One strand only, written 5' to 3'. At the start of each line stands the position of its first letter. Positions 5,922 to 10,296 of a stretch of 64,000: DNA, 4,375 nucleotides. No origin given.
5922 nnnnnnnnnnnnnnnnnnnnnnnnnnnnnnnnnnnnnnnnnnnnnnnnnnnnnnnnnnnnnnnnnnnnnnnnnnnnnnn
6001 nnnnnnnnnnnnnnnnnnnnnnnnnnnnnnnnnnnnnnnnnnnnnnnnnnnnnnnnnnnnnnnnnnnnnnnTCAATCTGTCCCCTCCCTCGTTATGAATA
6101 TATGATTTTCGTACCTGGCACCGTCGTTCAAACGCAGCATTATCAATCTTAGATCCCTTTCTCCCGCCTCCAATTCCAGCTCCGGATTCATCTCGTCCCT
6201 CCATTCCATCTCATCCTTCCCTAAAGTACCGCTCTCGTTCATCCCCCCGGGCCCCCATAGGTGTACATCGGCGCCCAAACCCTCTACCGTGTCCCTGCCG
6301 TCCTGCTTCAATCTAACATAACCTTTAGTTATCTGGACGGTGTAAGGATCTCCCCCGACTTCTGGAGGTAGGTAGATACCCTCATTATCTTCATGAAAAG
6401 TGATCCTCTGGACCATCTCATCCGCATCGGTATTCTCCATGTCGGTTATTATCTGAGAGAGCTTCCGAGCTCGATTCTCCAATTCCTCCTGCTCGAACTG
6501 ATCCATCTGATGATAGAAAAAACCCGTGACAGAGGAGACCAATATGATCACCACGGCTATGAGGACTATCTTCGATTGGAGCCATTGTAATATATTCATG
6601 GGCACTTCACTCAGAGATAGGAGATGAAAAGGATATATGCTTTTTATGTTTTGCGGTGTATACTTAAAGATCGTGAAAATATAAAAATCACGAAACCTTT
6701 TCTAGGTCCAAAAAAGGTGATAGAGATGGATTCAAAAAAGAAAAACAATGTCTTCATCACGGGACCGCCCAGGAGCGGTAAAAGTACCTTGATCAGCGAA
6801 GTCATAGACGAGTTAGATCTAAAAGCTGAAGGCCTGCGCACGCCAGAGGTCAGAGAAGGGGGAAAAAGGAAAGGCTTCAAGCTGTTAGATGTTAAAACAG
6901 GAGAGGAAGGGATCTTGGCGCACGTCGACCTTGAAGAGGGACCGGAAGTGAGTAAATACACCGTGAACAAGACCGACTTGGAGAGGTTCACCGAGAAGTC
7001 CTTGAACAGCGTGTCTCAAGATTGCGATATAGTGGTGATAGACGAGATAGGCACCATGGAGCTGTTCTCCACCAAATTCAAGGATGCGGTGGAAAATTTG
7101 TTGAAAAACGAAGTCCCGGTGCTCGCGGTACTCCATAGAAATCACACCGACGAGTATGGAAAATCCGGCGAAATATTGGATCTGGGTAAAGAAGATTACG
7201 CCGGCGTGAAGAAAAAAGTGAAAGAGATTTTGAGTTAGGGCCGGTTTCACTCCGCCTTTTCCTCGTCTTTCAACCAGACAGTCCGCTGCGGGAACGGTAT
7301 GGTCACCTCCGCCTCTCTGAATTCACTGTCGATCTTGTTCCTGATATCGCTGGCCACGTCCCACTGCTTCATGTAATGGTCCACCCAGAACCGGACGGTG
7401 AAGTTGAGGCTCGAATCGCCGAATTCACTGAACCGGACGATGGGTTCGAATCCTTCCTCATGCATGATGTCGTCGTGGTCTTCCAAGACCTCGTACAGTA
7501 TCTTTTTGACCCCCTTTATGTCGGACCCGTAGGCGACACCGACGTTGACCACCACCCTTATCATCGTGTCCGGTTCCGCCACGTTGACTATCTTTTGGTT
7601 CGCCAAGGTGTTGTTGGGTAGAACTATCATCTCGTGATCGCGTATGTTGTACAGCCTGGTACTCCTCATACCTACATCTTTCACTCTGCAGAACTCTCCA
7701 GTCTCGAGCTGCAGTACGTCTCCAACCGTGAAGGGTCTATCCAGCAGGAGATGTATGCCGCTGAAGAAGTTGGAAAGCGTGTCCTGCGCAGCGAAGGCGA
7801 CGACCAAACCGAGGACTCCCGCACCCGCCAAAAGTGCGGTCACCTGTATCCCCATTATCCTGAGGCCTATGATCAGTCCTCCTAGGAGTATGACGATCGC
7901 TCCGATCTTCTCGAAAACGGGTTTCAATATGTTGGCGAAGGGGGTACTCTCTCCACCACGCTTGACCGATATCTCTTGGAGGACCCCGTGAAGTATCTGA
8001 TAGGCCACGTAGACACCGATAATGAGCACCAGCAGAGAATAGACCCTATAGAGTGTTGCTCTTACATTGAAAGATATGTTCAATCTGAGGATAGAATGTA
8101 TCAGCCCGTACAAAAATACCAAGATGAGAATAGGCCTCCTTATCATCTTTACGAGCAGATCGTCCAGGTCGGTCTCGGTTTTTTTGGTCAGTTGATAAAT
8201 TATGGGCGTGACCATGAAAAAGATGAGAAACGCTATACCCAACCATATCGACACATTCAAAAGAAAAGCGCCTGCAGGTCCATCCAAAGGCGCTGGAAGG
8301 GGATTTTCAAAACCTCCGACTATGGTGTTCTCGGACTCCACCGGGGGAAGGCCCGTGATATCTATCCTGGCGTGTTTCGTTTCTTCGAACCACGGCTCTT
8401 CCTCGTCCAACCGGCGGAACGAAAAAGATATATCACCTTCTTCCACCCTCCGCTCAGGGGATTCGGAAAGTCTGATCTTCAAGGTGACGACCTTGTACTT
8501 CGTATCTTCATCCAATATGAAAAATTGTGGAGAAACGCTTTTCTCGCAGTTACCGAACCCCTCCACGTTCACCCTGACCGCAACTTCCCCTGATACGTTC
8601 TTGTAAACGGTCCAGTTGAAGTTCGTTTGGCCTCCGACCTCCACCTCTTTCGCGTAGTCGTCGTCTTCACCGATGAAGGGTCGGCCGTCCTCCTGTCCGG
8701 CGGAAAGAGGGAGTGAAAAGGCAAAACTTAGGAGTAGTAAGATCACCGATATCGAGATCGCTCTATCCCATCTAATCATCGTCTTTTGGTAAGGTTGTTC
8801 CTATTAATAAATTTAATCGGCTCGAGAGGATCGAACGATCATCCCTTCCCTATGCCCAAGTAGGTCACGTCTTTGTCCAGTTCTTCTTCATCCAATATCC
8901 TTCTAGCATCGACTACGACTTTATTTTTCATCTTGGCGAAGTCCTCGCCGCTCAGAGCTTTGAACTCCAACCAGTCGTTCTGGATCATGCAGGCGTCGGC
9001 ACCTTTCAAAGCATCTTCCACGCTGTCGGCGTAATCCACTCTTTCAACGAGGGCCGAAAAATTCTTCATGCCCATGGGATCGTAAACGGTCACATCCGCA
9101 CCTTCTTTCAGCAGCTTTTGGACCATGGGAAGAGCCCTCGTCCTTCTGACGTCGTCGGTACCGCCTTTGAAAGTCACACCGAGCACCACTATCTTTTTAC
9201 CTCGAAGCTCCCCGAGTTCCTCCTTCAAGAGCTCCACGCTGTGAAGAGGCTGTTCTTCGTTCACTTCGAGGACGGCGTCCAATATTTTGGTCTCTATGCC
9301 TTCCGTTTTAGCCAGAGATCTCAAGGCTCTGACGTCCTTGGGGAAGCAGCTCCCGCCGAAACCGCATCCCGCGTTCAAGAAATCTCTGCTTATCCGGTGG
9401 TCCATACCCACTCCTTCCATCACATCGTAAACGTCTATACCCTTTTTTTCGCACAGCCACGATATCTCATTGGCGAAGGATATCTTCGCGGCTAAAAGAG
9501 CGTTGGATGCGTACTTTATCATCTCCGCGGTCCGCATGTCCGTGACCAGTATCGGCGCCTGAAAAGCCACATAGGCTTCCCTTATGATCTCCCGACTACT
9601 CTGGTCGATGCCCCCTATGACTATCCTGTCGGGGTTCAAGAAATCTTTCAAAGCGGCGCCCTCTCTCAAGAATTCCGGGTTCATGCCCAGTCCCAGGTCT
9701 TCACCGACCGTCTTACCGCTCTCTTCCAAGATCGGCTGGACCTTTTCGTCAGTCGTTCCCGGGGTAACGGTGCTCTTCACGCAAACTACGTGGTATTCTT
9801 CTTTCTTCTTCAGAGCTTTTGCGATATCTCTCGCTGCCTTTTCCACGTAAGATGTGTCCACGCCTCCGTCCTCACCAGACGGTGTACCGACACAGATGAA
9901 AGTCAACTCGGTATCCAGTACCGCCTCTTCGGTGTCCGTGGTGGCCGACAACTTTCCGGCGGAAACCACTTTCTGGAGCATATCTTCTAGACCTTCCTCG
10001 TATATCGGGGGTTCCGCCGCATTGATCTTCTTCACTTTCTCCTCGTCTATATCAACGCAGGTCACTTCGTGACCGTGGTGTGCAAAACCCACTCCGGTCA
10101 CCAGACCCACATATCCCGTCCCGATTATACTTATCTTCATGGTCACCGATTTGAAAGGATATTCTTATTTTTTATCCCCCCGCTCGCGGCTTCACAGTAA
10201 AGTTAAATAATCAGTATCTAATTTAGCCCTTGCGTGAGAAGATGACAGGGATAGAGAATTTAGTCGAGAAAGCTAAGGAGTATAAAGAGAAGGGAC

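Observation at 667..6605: Distant second giant module (177 aa + ~1802 aa), paralogous to parts of both other loci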

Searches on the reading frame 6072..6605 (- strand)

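Call 7: search_protein_families(library=pfam, max_evalue=0.1, proteins=[window:6072-6605:-])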
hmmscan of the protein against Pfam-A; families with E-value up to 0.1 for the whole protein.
window:6072-6605:- (177 aa): 2 families
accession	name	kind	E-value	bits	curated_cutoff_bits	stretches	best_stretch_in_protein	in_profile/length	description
PF23928.1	DUF7266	-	4.7e-05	23.6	27.6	1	12-105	12-103/145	Family of unknown function (DUF7266)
PF16258.11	DUF4912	-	0.1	13.4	29.4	0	18-92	6-87/118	Domain of unknown function (DUF4912)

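Call 42: search_protein_families(library=ncbifam, max_evalue=0.01, proteins=[window:6072-6599:-])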
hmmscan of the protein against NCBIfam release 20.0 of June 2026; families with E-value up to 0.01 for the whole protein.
window:6072-6599:- (175 aa): 0 families

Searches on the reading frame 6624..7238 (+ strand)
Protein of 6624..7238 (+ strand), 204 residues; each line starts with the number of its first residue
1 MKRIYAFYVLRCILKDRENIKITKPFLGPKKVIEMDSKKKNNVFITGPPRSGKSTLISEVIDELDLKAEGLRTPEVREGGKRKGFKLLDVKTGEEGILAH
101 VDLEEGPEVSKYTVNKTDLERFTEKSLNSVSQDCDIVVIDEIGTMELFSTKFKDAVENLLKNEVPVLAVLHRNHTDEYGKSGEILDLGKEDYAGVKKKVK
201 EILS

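Call 8: search_protein_families(library=pfam, max_evalue=0.01, proteins=[window:6624-7238:+])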
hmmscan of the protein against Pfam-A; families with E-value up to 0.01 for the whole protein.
window:6624-7238:+ (204 aa): 12 families
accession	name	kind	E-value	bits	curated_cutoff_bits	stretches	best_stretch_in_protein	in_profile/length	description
PF03266.21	NTPase_1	-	9.7e-45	152.9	23.9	1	42-179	1-145/168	NTPase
PF10649.15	DUF2478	-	3.9e-06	27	22.3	1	66-178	28-138/159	Protein of unknown function (DUF2478)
PF13173.12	AAA_14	-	3.5e-05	24.3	27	1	41-158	3-87/129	AAA domain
PF01637.24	ATPase_2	-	5.3e-05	23.6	33.2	1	36-146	16-123/225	ATPase domain predominantly from Archaea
PF13401.12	AAA_22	-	0.00018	22.3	27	1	39-159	4-104/130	AAA domain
PF13479.12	AAA_24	-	0.00063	20.1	27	1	39-147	1-78/195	AAA domain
PF13555.12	AAA_29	-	0.0017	18.5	27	1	33-57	17-39/61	P-loop containing region of AAA domain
PF24883.2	NPHP3_N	-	0.0019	18.8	24.8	1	37-66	19-48/164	Nephrocystin 3, N-terminal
PF00004.35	AAA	-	0.002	19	21.2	1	44-146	2-70/131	ATPase family associated with various cellular activities (AAA)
PF13238.12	AAA_18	-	0.0039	18.1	29.4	1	43-144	1-82/128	AAA domain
PF19568.5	Spore_III_AA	-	0.0062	16.1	27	0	37-64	141-168/306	Sporulation stage III, protein AA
PF13245.12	AAA_19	-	0.0081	16.8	25.1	0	39-147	10-104/134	AAA domain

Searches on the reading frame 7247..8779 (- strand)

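Call 8: search_protein_families(library=pfam, max_evalue=0.01, proteins=[window:7247-8779:-])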
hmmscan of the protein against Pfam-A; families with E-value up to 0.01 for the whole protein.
window:7247-8779:- (510 aa): 3 families
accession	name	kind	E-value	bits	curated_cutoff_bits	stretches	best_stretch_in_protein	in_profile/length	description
PF21082.3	MS_channel_3rd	-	1.5e-17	64.2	21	1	409-492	1-86/88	Mechanosensitive ion channel MscS, C-terminal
PF00924.24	MS_channel_2nd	-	6.6e-13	49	20.2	1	333-400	1-66/68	Mechanosensitive ion channel, beta-domain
PF21088.3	MS_channel_1st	-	0.00013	22.3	23.1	1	295-332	5-42/42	Mechanosensitive ion channel, transmembrane helices 2/3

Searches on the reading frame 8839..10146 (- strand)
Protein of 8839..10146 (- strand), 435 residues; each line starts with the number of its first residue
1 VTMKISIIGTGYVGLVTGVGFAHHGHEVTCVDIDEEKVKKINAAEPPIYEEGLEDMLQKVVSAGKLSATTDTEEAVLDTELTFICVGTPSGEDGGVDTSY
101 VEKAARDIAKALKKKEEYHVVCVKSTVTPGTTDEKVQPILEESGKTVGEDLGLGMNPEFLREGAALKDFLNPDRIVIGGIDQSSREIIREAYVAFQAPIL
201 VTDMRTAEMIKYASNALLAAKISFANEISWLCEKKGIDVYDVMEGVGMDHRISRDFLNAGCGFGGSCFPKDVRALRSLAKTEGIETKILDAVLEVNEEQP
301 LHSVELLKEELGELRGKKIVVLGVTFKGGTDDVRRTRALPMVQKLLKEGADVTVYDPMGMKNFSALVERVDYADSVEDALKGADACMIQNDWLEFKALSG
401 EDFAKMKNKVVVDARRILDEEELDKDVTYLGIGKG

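Call 8: search_protein_families(library=pfam, max_evalue=0.01, proteins=[window:8839-10146:-])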
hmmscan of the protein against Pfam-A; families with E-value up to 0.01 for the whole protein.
window:8839-10146:- (435 aa): 13 families
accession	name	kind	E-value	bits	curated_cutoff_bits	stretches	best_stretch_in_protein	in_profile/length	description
PF03721.20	UDPG_MGDP_dh_N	-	2.9e-67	226.3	27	1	3-190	1-186/187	UDP-glucose/GDP-mannose dehydrogenase family, NAD binding domain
PF00984.24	UDPG_MGDP_dh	-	2.5e-37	127.3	25.4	1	205-297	1-93/94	UDP-glucose/GDP-mannose dehydrogenase family, central domain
PF03720.21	UDPG_MGDP_dh_C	-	5.3e-27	94.6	30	1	321-419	2-102/103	UDP-glucose/GDP-mannose dehydrogenase family, UDP binding domain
PF03446.21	NAD_binding_2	-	3.2e-07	30.9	21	0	4-90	1-67/161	NAD binding domain of 6-phosphogluconate dehydrogenase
PF03807.23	F420_oxidored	-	2.3e-05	25.3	21.6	0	4-87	1-68/94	NADP oxidoreductase coenzyme F420-dependent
PF02737.24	3HCDH_N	-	0.0001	22.7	22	1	4-76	1-77/180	3-hydroxyacyl-CoA dehydrogenase, NAD binding domain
PF02558.23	ApbA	-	0.00013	22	22.2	1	5-59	1-54/150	Ketopantoate reductase PanE/ApbA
PF01210.29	NAD_Gly3P_dh_N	-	0.00054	20.4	23.1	1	4-88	1-79/158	NAD-dependent glycerol-3-phosphate dehydrogenase N-terminus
PF16924.11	DpaA_N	-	0.0028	18.2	29.2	0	337-386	10-55/116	Dipicolinate synthase subunit A N-terminal domain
PF00070.33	Pyr_redox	-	0.0031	18.4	22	1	4-40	1-37/82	Pyridine nucleotide-disulphide oxidoreductase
PF13241.12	NAD_binding_7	-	0.0034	18.4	22.1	0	342-388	23-67/104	Putative NAD(P)-binding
PF07992.20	Pyr_redox_2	-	0.0092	15.9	26.1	0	4-89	144-238/291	Pyridine nucleotide-disulphide oxidoreductase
PF01408.29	GFO_IDH_MocA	-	0.0093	17.1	24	0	4-145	2-114/120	Oxidoreductase family, NAD-binding Rossmann fold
